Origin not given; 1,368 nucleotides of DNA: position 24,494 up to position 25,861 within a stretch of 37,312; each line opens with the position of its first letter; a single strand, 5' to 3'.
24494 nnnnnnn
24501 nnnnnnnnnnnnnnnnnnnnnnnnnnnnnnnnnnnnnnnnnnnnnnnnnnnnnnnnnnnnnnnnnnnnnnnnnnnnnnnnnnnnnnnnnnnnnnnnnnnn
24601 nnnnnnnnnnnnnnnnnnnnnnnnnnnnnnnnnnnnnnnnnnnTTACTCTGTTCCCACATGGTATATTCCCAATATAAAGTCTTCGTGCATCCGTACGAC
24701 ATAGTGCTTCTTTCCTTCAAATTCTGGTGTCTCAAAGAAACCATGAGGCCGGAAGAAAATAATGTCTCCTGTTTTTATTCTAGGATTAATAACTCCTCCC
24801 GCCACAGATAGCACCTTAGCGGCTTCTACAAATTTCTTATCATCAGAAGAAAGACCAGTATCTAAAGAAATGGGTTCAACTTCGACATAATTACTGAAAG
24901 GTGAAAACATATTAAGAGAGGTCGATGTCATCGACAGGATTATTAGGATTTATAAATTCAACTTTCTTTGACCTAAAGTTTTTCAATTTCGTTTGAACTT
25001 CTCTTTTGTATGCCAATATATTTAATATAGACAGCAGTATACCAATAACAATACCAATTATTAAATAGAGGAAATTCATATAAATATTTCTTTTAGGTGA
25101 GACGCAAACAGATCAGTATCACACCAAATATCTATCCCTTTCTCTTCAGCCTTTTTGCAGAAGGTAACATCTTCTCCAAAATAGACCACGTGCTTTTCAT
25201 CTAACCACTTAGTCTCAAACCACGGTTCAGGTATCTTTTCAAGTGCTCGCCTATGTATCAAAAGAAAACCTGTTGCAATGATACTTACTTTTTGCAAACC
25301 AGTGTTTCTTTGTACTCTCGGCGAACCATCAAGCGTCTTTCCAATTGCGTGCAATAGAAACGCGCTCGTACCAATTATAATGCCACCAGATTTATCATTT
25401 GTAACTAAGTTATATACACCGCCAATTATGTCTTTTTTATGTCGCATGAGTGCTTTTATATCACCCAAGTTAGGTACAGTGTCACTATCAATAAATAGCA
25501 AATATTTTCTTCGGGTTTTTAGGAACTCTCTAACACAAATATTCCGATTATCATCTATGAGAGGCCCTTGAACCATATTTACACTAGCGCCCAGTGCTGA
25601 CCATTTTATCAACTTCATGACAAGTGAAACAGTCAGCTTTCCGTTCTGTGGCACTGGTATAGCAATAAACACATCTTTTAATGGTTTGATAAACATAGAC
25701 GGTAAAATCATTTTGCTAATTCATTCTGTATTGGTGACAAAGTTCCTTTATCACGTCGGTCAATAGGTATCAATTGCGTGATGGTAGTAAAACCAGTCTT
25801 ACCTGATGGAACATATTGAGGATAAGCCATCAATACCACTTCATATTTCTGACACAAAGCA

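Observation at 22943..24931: Complete GroEL-like plus GroES-like chaperonin pair in a 37-kb phage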

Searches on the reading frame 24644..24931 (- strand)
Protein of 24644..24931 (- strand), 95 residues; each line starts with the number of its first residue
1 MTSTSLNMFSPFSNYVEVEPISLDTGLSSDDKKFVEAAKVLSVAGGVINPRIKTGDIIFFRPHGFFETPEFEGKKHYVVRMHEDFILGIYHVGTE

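Call 3: search_protein_families(library=pfam, proteins=[window:24644-24931:-], max_evalue=1)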
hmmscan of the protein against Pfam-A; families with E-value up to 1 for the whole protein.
window:24644-24931:- (95 aa): 1 family
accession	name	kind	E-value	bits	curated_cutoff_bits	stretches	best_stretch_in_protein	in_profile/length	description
PF00166.26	Cpn10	-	0.14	12.6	21.1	1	31-89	30-92/93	Chaperonin 10 Kd subunit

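Call 4: search_protein_families(library=phrogs, proteins=[window:24644-24931:-], max_evalue=0.1)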
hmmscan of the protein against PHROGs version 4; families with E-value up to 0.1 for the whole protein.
window:24644-24931:- (95 aa): 1 family
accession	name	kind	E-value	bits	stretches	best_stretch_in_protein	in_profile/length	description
phrog_3188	-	other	0.0025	18.6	1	36-89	36-93/96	co-chaperonin GroES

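Call 12: search_dna_similar(query=window:24644-24931:-, collection=phages, mode=protein, max_evalue=1, max_rows=30)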
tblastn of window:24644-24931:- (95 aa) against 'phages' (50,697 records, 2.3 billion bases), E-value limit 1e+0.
Records with a match: 1; places in all: 1; records where one place covers at least 80% of the query: 0.
Best place of each record, by identity: <60% 1.
By first word of the organism name: Vibrio 1.
By host as written in the record: Vibrio cyclitrophicus 1.
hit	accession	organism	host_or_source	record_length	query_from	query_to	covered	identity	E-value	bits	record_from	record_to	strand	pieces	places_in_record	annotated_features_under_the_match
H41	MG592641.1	Vibrio phage 1.273.O._10N.286.54.C7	Vibrio cyclitrophicus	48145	16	87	76%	35.6%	3e-1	35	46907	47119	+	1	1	hypothetical protein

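Call 13: get_annotated_region(hit=H41, flank=4000)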
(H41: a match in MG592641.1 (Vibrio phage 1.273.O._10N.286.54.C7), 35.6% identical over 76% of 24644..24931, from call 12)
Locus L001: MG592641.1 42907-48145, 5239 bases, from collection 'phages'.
description: Vibrio phage 1.273.O._10N.286.54.C7, partial genome.
organism: Vibrio phage 1.273.O._10N.286.54.C7 (NCBI taxid 1881275)
taxonomy: Viruses; Duplodnaviria; Heunggongvirae; Uroviricota; Caudoviricetes
host: Vibrio cyclitrophicus; source: iron chloride precipitation of 0.2um-filtered seawater, resuspended in oxalate solution; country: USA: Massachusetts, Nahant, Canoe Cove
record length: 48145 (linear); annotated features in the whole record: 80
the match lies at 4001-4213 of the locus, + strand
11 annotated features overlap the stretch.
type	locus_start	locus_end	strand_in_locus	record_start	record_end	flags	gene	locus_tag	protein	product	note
CDS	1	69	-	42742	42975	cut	-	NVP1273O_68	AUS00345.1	hypothetical protein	NVP1273O_68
CDS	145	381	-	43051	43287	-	-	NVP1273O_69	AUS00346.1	hypothetical protein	NVP1273O_69; cvp_best_match:RF_PEP_422936564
CDS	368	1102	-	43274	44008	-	-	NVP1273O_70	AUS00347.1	hypothetical protein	NVP1273O_70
CDS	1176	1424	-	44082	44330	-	-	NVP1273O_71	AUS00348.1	hypothetical protein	NVP1273O_71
CDS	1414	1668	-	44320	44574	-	-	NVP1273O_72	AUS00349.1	hypothetical protein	NVP1273O_72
CDS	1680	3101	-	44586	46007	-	-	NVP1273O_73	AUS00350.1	protein of unknown function DUF3987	NVP1273O_73; InterPro:IPR025048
CDS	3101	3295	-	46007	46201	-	-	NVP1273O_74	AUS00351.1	hypothetical protein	NVP1273O_74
CDS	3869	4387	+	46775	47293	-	-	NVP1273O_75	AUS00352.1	hypothetical protein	NVP1273O_75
CDS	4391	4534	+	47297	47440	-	-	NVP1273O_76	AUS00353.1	hypothetical protein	NVP1273O_76; tara_best_match:OM-RGC.v1.038811236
CDS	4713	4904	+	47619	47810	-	-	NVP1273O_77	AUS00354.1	TMhelix containing protein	NVP1273O_77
CDS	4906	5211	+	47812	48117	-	-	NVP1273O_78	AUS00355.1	coil containing protein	NVP1273O_78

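Call 16: find_homologous_proteins(query=window:24644-24931:-, max_evalue=0.01)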
Query window:24644-24931:- (95 aa): 23 proteins with E <= 0.01 among 23 candidates.
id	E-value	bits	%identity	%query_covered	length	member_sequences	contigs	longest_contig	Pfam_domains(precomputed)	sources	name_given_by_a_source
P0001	2.6e-52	192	100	93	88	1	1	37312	-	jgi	jgi:hypothetical protein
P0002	7.2e-29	117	66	88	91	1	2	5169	-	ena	-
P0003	6.8e-24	101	60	84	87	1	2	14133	-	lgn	-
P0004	8.6e-24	101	61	88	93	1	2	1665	-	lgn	-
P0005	1.1e-23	101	63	87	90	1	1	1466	-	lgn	-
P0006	5.5e-22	95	60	87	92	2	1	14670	-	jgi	jgi:hypothetical protein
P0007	7.1e-22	95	57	85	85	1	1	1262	-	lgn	-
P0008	1.5e-20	91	48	98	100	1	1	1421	-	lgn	-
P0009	3.6e-20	90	59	91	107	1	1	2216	-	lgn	-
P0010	7.9e-20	88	55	85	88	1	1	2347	-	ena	-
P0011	1.3e-19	88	59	87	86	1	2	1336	-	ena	-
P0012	1.7e-19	87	53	80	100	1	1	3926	-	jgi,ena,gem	-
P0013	3.7e-19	86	50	88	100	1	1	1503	-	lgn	-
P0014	7.0e-19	85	65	65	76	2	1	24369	-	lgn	-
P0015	2.0e-18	84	53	87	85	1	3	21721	-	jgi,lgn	jgi:hypothetical protein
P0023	1.1e-14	72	51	85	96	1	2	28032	-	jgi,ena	jgi:co-chaperonin GroES (HSP10)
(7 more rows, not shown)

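Call 19: search_solved_structures(query=A1, max_evalue=10, show_alignments=3)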
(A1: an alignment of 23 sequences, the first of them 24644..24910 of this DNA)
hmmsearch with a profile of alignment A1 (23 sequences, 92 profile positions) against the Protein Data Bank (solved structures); distinct sequences matched with E-value up to 10: 1.
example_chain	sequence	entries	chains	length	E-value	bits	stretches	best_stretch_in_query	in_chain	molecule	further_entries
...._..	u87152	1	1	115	1.4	12.3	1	2-39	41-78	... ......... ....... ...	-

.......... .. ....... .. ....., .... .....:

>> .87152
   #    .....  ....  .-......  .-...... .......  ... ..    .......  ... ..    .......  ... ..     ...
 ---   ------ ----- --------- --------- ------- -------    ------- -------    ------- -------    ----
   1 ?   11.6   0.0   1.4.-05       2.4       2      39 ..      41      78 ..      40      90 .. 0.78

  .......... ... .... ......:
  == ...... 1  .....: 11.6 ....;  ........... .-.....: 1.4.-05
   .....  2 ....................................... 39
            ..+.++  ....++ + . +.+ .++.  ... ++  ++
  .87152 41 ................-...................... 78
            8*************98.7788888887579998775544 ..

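Call 20: search_protein_families(library=pfam, alignment_id=A1, max_evalue=1)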
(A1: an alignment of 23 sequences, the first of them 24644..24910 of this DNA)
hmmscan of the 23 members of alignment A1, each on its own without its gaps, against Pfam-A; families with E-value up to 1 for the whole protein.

A. member 1, window:24644-24910:- (88 aa): 1 family
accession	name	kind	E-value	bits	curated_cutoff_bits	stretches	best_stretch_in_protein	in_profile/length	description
PF00166.26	Cpn10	-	0.11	13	21.1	1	24-82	30-92/93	Chaperonin 10 Kd subunit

B. families by the number of members that match (of 23 scanned): 4 families
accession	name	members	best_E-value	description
PF02311.25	AraC_binding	2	0.013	AraC-like ligand binding domain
PF00166.26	Cpn10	2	0.11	Chaperonin 10 Kd subunit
PF10502.14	Peptidase_S26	2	0.17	Signal peptidase, peptidase S26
PF13533.13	Biotin_lipoyl_2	1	0.14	Biotin-lipoyl like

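Call 26: find_encoding_contigs(protein=P0023, flank=8000, max_places=3)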
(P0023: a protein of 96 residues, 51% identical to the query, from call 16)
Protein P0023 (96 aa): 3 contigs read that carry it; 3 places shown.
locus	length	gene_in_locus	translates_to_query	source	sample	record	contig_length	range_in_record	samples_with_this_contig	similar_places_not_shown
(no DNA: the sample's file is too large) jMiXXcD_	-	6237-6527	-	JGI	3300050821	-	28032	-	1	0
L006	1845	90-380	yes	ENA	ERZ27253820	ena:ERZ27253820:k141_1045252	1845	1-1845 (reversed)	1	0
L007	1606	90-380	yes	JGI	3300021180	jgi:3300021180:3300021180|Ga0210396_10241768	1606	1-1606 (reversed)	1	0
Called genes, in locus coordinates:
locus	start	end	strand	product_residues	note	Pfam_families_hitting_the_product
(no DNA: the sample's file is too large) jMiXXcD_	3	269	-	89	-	?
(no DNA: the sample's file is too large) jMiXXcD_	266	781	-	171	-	-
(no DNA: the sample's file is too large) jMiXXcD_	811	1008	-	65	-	-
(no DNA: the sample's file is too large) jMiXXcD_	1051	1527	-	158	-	-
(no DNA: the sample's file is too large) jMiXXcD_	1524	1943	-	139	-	PF05766:NinG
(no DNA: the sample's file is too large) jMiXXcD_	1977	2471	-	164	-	-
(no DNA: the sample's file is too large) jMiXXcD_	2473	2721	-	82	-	-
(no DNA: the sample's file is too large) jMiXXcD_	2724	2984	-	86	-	-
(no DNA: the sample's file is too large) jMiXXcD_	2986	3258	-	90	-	-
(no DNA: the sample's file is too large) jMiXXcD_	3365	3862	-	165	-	-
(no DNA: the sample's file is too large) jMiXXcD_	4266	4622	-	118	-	-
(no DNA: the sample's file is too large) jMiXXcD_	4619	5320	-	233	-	-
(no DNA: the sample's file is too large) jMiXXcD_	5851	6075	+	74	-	-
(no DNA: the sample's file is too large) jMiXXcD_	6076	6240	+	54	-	-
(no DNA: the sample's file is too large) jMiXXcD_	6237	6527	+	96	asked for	-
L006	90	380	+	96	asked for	-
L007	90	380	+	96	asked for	-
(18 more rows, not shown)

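Call 27: predict_structure(alignment_id=A1)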
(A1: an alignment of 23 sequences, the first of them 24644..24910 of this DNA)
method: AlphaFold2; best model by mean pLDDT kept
length: 88 residues; sequences in the alignment: 23
mean_pLDDT: 79.3   pTM: 0.69
mean pLDDT of the five models: 79.3, 78.9, 78.4, 77.2, 74.2
residues with pLDDT >= 90: 24; 70-90: 43; 50-70: 14; < 50: 7
segments of 3 or more residues with pLDDT < 50: 19-23
pLDDT, mean of each block of 10 residues (from residue 1): 82 69 63 80 80 88 85 90 75
secondary structure, 60 per line:
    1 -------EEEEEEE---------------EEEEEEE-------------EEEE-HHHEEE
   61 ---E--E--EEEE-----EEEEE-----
elements in order: E8-14 E30-36 E50-53 E58-60 E70-73 E79-83

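Call 31: fold_search(model_id=the predicted structure, library=pdb)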
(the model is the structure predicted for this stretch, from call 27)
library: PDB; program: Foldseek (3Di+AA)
matches with E <= 10: 277; with E <= 0.001: 6
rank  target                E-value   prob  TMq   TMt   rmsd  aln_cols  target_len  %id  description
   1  8wuw_a                1.0e-04  1.00  0.65  0.62   3.7        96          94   20  Cryo-EM structure of H. thermophilus GroEL-GroES2 asymmetric football complex (released 2024-03-27)
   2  4pkn_W                3.7e-04  1.00  0.67  0.62   3.5       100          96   21  Crystal structure of the football-shaped GroEL-GroES2-(ADPBeFx)14 complex containing substrate Rubisco (released 2014-08-20)
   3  4pj1_P                5.9e-04  1.00  0.61  0.53   4.9       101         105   24  Crystal structure of the human mitochondrial chaperonin symmetrical 'football' complex (released 2015-04-29)
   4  4pj1_Z                7.8e-04  1.00  0.62  0.53   4.9       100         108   25  Crystal structure of the human mitochondrial chaperonin symmetrical 'football' complex (released 2015-04-29)
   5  4pj1_2                7.8e-04  1.00  0.55  0.49   5.6       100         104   23  Crystal structure of the human mitochondrial chaperonin symmetrical 'football' complex (released 2015-04-29)
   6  4pkn_X                9.2e-04  1.00  0.62  0.58   4.3        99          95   20  Crystal structure of the football-shaped GroEL-GroES2-(ADPBeFx)14 complex containing substrate Rubisco (released 2014-08-20)
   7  4pkn_V                1.0e-03  1.00  0.66  0.61   4.0        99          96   20  Crystal structure of the football-shaped GroEL-GroES2-(ADPBeFx)14 complex containing substrate Rubisco (released 2014-08-20)
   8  4pko_O                1.0e-03  1.00  0.61  0.58   4.4        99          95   20  Crystal structure of the Football-shaped GroEL-GroES2-(ADPBeFx)14 complex (released 2014-08-20)
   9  1wnr_C                1.1e-03  1.00  0.62  0.65   4.6        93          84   25  Crystal structure of the Cpn10 from Thermus thermophilus HB8 (released 2004-12-07)
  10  1wnr_G                1.2e-03  1.00  0.65  0.66   4.7        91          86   22  Crystal structure of the Cpn10 from Thermus thermophilus HB8 (released 2004-12-07)
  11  4pj1_1                1.6e-03  1.00  0.61  0.55   5.2        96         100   25  Crystal structure of the human mitochondrial chaperonin symmetrical 'football' complex (released 2015-04-29)
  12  4pko_Z                1.8e-03  1.00  0.61  0.58   4.1        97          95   22  Crystal structure of the Football-shaped GroEL-GroES2-(ADPBeFx)14 complex (released 2014-08-20)
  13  5opx_V                1.9e-03  1.00  0.63  0.60   4.2        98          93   20  Crystal structure of the GroEL mutant A109C in complex with GroES and ADP BeF2 (released 2018-01-10)
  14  5opx_U                2.0e-03  1.00  0.63  0.61   4.1        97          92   21  Crystal structure of the GroEL mutant A109C in complex with GroES and ADP BeF2 (released 2018-01-10)
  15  1aon_O                2.3e-03  1.00  0.65  0.60   4.0        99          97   19  CRYSTAL STRUCTURE OF THE ASYMMETRIC CHAPERONIN COMPLEX GROEL/GROES/(ADP)7 (released 1997-10-15)
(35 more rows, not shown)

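Call 53: search_protein_families(library=pfam, alignment_id=A3, max_evalue=0.01)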
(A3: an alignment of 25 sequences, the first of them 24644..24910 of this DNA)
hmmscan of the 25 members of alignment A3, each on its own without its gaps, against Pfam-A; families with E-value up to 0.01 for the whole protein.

A. member 1, window:24644-24910:- (88 aa): 0 families

B. families by the number of members that match (of 25 scanned): 2 families
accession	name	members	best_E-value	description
PF00166.26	Cpn10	18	3.6e-30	Chaperonin 10 Kd subunit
PF08240.17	ADH_N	3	0.00013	Alcohol dehydrogenase GroES-like domain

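Call 79: fold_search(model_id=the predicted structure, library=viral)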
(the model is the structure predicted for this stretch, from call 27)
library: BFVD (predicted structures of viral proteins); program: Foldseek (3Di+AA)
matches with E <= 10: 285; with E <= 0.001: 19
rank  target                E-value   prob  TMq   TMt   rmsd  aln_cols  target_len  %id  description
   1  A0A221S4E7            6.0e-05  1.00  0.65  0.65   4.2        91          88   20  Co-chaperonin GroES [uncultured virus]
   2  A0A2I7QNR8            7.1e-05  1.00  0.68  0.48   3.6        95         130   20  (no name in the UniProt tables at hand)
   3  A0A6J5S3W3            7.1e-05  1.00  0.65  0.48   5.0        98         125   22  GroS Co-chaperonin GroES (HSP10) [uncultured Caudovirales phage]
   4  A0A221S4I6            1.2e-04  1.00  0.64  0.66   4.4        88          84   24  Co-chaperonin GroES [uncultured virus]
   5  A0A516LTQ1            1.7e-04  1.00  0.67  0.35   3.2        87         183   23  (no name in the UniProt tables at hand)
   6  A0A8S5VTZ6            1.9e-04  1.00  0.68  0.70   3.2        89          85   22  Co-chaperonin [Ackermannviridae sp.]
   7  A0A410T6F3            2.0e-04  1.00  0.69  0.61   3.6        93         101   19  (no name in the UniProt tables at hand)
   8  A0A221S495            2.6e-04  1.00  0.60  0.60   4.2        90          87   23  Co-chaperonin GroES [uncultured virus]
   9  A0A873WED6            3.5e-04  1.00  0.70  0.69   3.5        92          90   18  (no name in the UniProt tables at hand)
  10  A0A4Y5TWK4            3.5e-04  1.00  0.65  0.60   4.3        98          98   18  Co-chaperone GroES [Vibrio phage VAP7]
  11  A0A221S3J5            3.9e-04  1.00  0.61  0.51   4.3       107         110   21  Co-chaperonin GroES [uncultured virus]
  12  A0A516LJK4            4.6e-04  1.00  0.65  0.35   3.1        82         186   23  (no name in the UniProt tables at hand)
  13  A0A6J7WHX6            4.6e-04  1.00  0.63  0.67   4.4        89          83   16  GroS Co-chaperonin GroES (HSP10) [uncultured Caudovirales phage]
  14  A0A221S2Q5            4.9e-04  1.00  0.63  0.65   4.1        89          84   19  Co-chaperonin GroES [uncultured virus]
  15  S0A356                5.1e-04  1.00  0.68  0.33   4.2        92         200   21  Chaperonin cpn10 [Cellulophaga phage phi18:3]
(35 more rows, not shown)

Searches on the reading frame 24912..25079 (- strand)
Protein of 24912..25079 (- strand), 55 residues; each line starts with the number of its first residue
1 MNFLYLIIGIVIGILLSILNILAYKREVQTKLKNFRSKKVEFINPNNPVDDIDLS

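Call 3: search_protein_families(library=pfam, proteins=[window:24912-25079:-], max_evalue=1)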
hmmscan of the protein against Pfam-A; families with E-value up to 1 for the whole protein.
window:24912-25079:- (55 aa): 2 families
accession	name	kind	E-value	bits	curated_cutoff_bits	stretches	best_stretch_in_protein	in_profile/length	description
PF06305.16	LapA_dom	-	0.007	16.7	28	1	6-36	27-57/64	Lipopolysaccharide assembly protein A domain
PF13800.11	Sigma_reg_N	-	0.0093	16.6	26.3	1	4-51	18-65/91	Sigma factor regulator N-terminal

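Call 4: search_protein_families(library=phrogs, proteins=[window:24912-25079:-], max_evalue=0.1)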
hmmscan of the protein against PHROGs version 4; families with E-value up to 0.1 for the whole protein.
window:24912-25079:- (55 aa): 2 families
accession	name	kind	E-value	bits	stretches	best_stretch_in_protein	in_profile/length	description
phrog_1350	-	lysis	0.021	16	1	6-34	31-59/97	holin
phrog_20649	-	head and packaging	0.046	15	1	12-40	18-43/52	virion structural protein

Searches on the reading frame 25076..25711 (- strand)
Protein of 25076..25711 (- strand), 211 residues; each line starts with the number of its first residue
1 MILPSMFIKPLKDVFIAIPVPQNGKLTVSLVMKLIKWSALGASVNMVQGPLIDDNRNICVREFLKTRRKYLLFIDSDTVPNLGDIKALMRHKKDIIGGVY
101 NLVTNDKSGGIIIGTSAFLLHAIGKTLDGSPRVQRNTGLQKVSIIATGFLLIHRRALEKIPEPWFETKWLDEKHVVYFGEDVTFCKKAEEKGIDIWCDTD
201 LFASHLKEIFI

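Call 3: search_protein_families(library=pfam, proteins=[window:25076-25711:-], max_evalue=1)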
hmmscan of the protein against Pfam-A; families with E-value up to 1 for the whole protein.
window:25076-25711:- (211 aa): 3 families
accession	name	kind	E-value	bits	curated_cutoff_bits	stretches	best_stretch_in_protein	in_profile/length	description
PF03452.20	Anp1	-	0.015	15.2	28.8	1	54-96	123-166/263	Anp1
PF01501.26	Glyco_transf_8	-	0.15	12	24.3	1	69-156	100-169/253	Glycosyl transferase family 8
PF19304.4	PGDH_inter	-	0.19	12.3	27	1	26-67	43-82/119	D-3-phosphoglycerate dehydrogenase intervening domain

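Call 4: search_protein_families(library=phrogs, proteins=[window:25076-25711:-], max_evalue=0.1)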
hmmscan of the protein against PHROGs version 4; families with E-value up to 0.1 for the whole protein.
window:25076-25711:- (211 aa): 4 families
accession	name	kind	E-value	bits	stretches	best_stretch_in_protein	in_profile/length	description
phrog_1574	-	unknown function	1.1e-21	78.6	1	13-208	14-231/240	-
phrog_34859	-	moron, auxiliary metabolic gene and host takeover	6.3e-07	30.3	1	23-208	20-215/247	glycosyltransferase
phrog_12406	-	moron, auxiliary metabolic gene and host takeover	0.00011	22.7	1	133-208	125-196/242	glycosyltransferase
phrog_38124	-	unknown function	0.047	14.7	0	141-186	112-156/197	-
